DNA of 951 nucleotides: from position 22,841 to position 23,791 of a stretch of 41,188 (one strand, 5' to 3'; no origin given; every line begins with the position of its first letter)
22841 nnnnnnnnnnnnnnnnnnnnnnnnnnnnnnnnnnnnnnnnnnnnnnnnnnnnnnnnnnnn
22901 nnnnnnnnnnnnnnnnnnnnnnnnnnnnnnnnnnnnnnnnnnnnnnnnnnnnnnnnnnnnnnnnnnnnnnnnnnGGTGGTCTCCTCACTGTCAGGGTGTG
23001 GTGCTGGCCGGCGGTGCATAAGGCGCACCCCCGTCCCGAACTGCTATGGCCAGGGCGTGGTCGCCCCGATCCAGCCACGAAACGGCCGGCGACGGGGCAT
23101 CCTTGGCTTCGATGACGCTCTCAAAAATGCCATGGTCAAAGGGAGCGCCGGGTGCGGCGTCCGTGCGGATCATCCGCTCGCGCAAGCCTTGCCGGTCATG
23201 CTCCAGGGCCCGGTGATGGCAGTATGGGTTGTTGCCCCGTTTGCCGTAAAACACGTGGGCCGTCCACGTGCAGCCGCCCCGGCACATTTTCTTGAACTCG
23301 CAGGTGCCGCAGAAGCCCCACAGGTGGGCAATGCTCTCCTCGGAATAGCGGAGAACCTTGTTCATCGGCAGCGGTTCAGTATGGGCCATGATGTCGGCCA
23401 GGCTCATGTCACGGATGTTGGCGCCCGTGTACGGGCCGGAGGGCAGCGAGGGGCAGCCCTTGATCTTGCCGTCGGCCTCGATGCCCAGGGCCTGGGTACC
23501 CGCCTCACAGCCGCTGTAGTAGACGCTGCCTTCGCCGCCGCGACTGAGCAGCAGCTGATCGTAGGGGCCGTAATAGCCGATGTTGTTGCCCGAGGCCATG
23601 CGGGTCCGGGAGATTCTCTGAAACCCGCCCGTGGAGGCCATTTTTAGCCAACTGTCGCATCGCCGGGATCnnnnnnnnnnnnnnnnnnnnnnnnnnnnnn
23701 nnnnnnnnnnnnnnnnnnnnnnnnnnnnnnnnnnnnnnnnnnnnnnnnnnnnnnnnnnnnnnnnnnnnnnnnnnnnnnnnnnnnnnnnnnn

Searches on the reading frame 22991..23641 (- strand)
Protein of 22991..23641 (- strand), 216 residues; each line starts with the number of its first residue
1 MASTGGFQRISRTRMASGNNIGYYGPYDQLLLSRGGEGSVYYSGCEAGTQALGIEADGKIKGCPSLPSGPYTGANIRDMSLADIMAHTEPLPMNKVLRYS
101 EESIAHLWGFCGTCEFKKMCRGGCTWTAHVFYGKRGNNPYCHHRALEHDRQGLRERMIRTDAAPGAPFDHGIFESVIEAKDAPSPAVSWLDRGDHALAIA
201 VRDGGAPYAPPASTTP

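Call 3: search_protein_families(library=ncbifam, proteins=[window:22991-23641:-], max_evalue=0.01)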
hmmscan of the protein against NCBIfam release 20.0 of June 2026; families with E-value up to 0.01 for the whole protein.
window:22991-23641:- (216 aa): 22 families
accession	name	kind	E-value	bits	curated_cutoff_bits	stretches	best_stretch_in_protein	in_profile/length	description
TIGR04103.1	rSAM_nif11_3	equivalog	6.6e-72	242.4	725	1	13-186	216-387/412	nif11-class peptide radical SAM maturase 3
TIGR03913.1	rad_SAM_trio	equivalog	1e-54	185.8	591.75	1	14-194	231-405/477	GDL motif peptide-associated radical SAM/SPASM maturase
TIGR04085.1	rSAM_more_4Fe4S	domain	2.2e-11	44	27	1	45-141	1-93/93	SPASM domain-containing protein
TIGR04304.1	GeoRSP_SPASM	equivalog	3.6e-06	26.3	300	1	43-133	203-283/293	GeoRSP system SPASM domain protein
TIGR04250.1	SCM_rSAM_ScmE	equivalog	1.1e-05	24.5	400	1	38-136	246-339/358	SynChlorMet cassette radical SAM/SPASM protein ScmE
TIGR04055.1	rSAM_NirJ2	equivalog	1.4e-05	24.8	500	1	40-133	231-312/326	putative heme d1 biosynthesis radical SAM protein NirJ2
NF041298.1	rSAM_mat_DynA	equivalog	1.4e-05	24.3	450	1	47-142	252-340/356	dynobactin maturation radical SAM/SPASM protein DynA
TIGR04133.1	rSAM_w_lipo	hypoth_equivalog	3e-05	23.1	425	1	43-146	259-349/350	TIGR04133 family radical SAM/SPASM protein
TIGR04347.1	pseudo_SAM_Halo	equivalog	3.8e-05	23.1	525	1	71-141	316-383/390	TIGR04347 family pseudo-SAM/SPASM protein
TIGR04053.2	TIGR04053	equivalog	4.1e-05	23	395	1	67-144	293-365/366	TIGR04053 family radical SAM/SPASM domain-containing protein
TIGR03942.1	sulfatase_rSAM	equivalog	5.1e-05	22.5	349.45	1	48-142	254-344/363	anaerobic sulfatase maturase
TIGR04340.1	rSAM_ACGX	hypoth_equivalog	9.5e-05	21.8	400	1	37-142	245-338/341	radical SAM/SPASM domain protein, ACGX system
NF047865.1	rSAM_PapB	equivalog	9.7e-05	21.7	340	1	38-133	240-325/330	PapB family radical SAM/SPASM ranthipeptide maturase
TIGR04545.1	rSAM_ahbD_hemeb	equivalog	0.00013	21.6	500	1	43-143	247-337/339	heme b synthase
TIGR04083.1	rSAM_pep_methan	hypoth_equivalog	0.00054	18.9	300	1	41-142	234-330/376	TIGR04083 family peptide-modifying radical SAM enzyme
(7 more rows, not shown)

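Call 4: search_protein_families(library=pfam, proteins=[window:22991-23641:-], max_evalue=0.01)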
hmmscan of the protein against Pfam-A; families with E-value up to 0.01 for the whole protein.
window:22991-23641:- (216 aa): 1 family
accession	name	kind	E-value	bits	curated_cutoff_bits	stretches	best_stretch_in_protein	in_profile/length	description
PF13186.11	SPASM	-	0.00048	20.8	21.5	1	45-114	1-66/67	Iron-sulfur cluster-binding domain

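Call 7: find_encoding_contigs(protein=window:22991-23641:-, flank=10000, max_places=10)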
Protein window:22991-23641:- (216 aa): no gene with exactly this product is on record in the collection.

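Call 8: find_homologous_proteins(query=window:22991-23641:-)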
Query window:22991-23641:- (216 aa): 663 proteins with E <= 0.001 among 900 candidates; the best 120 are listed.
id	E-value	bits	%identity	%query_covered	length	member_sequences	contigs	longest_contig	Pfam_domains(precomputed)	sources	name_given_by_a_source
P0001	1.6e-137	474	99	94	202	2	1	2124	-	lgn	-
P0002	3.2e-83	297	69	81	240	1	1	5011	-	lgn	-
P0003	3.5e-66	241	61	75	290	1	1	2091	-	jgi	jgi:radical SAM protein with 4Fe4S-binding SPASM domain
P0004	2.0e-65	239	61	79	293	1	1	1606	-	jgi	jgi:radical SAM protein with 4Fe4S-binding SPASM domain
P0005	4.8e-65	237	61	76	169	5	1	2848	-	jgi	jgi:radical SAM protein with 4Fe4S-binding SPASM domain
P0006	1.6e-64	236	59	78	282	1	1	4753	-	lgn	-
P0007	1.0e-63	233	57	80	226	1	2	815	-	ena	-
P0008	1.1e-62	230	58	80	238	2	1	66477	-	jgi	jgi:radical SAM protein with 4Fe4S-binding SPASM domain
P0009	1.2e-61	226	59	77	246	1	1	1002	-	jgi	jgi:radical SAM protein with 4Fe4S-binding SPASM domain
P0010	4.3e-61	224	57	79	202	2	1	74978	-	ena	-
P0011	4.9e-61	224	57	79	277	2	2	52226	PF13186.12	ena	-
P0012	6.4e-61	224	57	79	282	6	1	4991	-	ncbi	ncbi:MAG: hypothetical protein RLZZ535_2774, partial [Cyanobacteriota bacterium]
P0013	1.2e-60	223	51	94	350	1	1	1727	PF13186.12,PF04055.28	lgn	-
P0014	1.4e-60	223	54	83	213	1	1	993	-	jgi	jgi:radical SAM protein with 4Fe4S-binding SPASM domain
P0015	3.2e-60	222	57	80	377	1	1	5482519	PF04055.28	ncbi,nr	ncbi:radical SAM domain-containing protein [Nodularia sp. NIES-3585]|nr:radical SAM domain-containin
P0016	4.6e-60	221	56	80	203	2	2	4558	-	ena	-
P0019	2.1e-59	219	53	85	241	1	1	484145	PF13186.12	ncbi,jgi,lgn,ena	ncbi:MAG TPA: SPASM domain-containing protein [Coleofasciculaceae cyanobacterium]|jgi:radical SAM pr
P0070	4.0e-56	208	56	78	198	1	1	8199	-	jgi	jgi:radical SAM protein with 4Fe4S-binding SPASM domain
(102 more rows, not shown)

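Call 9: find_encoding_contigs(protein=P0002, flank=10000, max_places=4)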
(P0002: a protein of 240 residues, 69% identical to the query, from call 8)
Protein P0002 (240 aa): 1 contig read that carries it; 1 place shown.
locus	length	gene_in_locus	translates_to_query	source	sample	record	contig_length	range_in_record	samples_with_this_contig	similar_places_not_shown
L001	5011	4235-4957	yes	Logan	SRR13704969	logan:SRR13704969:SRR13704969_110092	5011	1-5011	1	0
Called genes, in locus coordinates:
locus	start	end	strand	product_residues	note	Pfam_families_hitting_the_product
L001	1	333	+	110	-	?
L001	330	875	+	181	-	-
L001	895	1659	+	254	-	-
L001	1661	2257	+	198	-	-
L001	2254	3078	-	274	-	PF00512:HisKA, PF02518:HATPase_c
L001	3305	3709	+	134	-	-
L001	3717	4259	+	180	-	PF04055:Radical_SAM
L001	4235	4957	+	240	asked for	-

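Call 10: find_encoding_contigs(protein=P0001, flank=10000, max_places=4)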
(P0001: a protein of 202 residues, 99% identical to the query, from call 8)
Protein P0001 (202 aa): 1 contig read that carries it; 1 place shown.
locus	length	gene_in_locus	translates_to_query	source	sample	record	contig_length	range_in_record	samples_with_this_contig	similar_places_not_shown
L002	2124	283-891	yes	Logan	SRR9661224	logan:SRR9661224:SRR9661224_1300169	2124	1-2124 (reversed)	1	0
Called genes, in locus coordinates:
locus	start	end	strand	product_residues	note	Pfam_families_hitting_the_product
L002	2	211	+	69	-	?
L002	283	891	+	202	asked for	-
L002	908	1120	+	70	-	-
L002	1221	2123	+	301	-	?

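Call 11: find_encoding_contigs(protein=P0008, flank=10000, max_places=4)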
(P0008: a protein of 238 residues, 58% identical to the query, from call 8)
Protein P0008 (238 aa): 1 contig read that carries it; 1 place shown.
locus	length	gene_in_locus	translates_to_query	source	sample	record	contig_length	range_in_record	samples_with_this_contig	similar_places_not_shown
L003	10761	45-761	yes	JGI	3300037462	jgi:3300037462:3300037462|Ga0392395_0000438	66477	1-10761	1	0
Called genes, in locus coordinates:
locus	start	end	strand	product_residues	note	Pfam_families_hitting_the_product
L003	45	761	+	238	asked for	-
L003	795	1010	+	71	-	-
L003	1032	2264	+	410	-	PF00353:HemolysinCabind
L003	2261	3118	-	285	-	-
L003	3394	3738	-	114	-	PF00639:Rotamase, PF13145:Rotamase_2 (weak), PF13616:Rotamase_3 (weak)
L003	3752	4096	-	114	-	-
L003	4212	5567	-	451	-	PF25919:BSH_CusB (faint), PF00364:Biotin_lipoyl (faint), PF25917:BSH_RND (weak), PF25973:BSH_CzcB (faint), PF25984:BSH_YknX (weak), PF26002:Beta-barrel_AprE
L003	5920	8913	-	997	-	PF00027:cNMP_binding, PF03412:Peptidase_C39, PF00664:ABC_membrane, PF00005:ABC_tran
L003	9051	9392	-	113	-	PF13565:HTH_32, PF13592:HTH_33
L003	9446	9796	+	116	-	-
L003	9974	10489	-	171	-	PF00583:Acetyltransf_1 (weak), PF13673:Acetyltransf_10, PF13508:Acetyltransf_7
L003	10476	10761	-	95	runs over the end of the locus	PF08681:TacA1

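Call 18: find_encoding_contigs(protein=P0019, flank=6000, max_places=3)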
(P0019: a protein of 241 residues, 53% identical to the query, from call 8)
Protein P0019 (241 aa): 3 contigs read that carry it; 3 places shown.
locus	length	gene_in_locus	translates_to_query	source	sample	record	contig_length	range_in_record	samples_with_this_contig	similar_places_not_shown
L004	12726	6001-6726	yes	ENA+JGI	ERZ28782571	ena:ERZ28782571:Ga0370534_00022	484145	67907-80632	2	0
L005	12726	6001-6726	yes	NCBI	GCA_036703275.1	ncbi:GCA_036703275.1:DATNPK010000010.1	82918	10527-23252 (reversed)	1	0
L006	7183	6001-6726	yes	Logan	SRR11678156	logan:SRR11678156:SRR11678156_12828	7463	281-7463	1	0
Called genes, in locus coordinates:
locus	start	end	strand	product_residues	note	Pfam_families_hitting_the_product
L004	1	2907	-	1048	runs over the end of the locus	PF00027:cNMP_binding (faint), PF03412:Peptidase_C39, PF00664:ABC_membrane, PF00005:ABC_tran, PF02463:SMC_N (faint)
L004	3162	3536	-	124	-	PF28069:HetP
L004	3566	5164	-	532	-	PF25917:BSH_RND (weak), PF25984:BSH_YknX, PF26002:Beta-barrel_AprE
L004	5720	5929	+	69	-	PF07862:Nif11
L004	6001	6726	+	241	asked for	PF13186:SPASM (faint)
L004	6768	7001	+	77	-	-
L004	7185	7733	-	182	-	PF01694:Rhomboid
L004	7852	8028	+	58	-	PF01926:MMR_HSR1 (weak)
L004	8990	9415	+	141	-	PF25937:DUF7980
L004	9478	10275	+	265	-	PF01925:TauE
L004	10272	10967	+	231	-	PF01569:PAP2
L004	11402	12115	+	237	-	PF02517:Rce1-like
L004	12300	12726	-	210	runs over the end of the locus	PF00805:Pentapeptide, PF13576:Pentapeptide_3 (faint), PF13599:Pentapeptide_4 (weak), PF00805:Pentapeptide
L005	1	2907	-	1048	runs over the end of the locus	PF00027:cNMP_binding (faint), PF03412:Peptidase_C39, PF00664:ABC_membrane, PF00005:ABC_tran, PF02463:SMC_N (faint)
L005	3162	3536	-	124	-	PF28069:HetP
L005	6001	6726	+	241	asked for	PF13186:SPASM (faint)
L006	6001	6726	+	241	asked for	PF13186:SPASM (faint)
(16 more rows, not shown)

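Call 19: find_encoding_contigs(protein=P0010, flank=6000, max_places=3)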
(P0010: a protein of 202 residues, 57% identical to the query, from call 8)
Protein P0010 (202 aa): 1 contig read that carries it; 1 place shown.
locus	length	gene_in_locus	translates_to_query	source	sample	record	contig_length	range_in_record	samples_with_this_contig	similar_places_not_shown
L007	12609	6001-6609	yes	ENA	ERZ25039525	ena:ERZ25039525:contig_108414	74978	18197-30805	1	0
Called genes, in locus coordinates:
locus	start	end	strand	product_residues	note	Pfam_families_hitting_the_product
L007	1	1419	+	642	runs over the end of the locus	PF03485:Arg_tRNA_synt_N, PF00750:tRNA-synt_1d, PF05746:DALR_1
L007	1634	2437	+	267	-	-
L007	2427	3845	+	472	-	-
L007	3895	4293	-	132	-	-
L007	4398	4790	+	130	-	-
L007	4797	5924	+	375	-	PF13506:Glyco_transf_21, PF00535:Glycos_transf_2, PF13641:Glyco_tranf_2_3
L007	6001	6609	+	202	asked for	-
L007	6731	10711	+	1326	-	PF13620:CarboxypepD_reg, PF13715:CarbopepD_reg_2 (weak), PF25183:OMP_b-brl_4, PF00593:TonB_dep_Rec_b-barrel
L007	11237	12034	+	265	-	PF01844:HNH (weak)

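Call 26: find_encoding_contigs(protein=P0070, flank=8000, max_places=3)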
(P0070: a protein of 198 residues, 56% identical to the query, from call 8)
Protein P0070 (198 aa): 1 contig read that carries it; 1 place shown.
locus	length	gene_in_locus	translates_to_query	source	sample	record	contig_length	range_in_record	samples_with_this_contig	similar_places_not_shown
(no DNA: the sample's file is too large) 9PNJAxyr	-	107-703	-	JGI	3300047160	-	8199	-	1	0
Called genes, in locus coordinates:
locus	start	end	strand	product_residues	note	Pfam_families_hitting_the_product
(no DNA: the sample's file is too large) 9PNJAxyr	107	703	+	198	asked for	-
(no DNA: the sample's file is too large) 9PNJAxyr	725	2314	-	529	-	PF12729:4HB_MCP_1, PF00015:MCPsignal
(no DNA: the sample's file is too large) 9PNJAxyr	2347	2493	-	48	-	-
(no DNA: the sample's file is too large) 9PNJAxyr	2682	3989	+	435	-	PF01408:GFO_IDH_MocA, PF19051:GFO_IDH_MocA_C2, PF22725:GFO_IDH_MocA_C3 (weak)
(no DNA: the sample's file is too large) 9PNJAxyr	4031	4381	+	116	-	-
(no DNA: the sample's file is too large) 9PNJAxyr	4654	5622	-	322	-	PF00199:Catalase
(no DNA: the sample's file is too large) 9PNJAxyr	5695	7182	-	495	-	PF06439:3keto-disac_hyd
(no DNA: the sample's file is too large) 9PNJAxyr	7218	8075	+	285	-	PF01135:PCMT, PF00398:RrnaAD, PF08241:Methyltransf_11 (weak), PF13649:Methyltransf_25, PF13847:Methyltransf_31 (weak)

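Call 27: find_encoding_contigs(protein=P0016, flank=8000, max_places=3)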
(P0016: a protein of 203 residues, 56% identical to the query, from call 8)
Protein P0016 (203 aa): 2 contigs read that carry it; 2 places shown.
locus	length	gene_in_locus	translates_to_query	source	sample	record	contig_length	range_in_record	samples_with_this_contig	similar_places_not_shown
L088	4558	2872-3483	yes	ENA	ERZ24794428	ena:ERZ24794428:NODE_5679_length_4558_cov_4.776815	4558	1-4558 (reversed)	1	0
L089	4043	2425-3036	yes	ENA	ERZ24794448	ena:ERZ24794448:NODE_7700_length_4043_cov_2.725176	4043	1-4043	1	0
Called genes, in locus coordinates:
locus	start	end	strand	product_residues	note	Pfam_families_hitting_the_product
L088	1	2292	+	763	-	?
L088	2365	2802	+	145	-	PF07862:Nif11 (weak)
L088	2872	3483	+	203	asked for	-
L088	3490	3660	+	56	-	-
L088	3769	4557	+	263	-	?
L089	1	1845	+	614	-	?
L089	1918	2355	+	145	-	PF07862:Nif11 (weak)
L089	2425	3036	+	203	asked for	-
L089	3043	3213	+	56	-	-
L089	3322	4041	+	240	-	?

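Call 28: find_encoding_contigs(protein=P0005, flank=8000, max_places=3)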
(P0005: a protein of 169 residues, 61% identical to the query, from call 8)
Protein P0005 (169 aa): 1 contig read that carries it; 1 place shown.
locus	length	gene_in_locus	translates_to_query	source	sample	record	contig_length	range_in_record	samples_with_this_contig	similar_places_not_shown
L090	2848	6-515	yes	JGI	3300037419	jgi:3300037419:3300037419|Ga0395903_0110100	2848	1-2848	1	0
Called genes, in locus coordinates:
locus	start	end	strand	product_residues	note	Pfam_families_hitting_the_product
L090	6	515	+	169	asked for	-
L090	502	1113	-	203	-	PF00754:F5_F8_type_C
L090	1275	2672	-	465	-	PF10091:Glycoamylase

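Call 69: search_protein_families(library=pfam, proteins=[L003:795-1007:+, L004:6768-6998:+, L088:3490-3657:+, L001:3305-3706:+], max_evalue=1)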
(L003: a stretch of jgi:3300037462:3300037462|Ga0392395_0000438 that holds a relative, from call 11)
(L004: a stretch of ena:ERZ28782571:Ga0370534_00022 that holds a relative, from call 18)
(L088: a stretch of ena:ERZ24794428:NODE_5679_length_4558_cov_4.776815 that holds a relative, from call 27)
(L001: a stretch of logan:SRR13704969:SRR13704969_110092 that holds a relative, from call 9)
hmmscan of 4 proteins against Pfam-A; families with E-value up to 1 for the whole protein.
L003:795-1007:+ (71 aa): 0 families

L004:6768-6998:+ (77 aa): 0 families

L088:3490-3657:+ (56 aa): 0 families

L001:3305-3706:+ (134 aa): 0 families
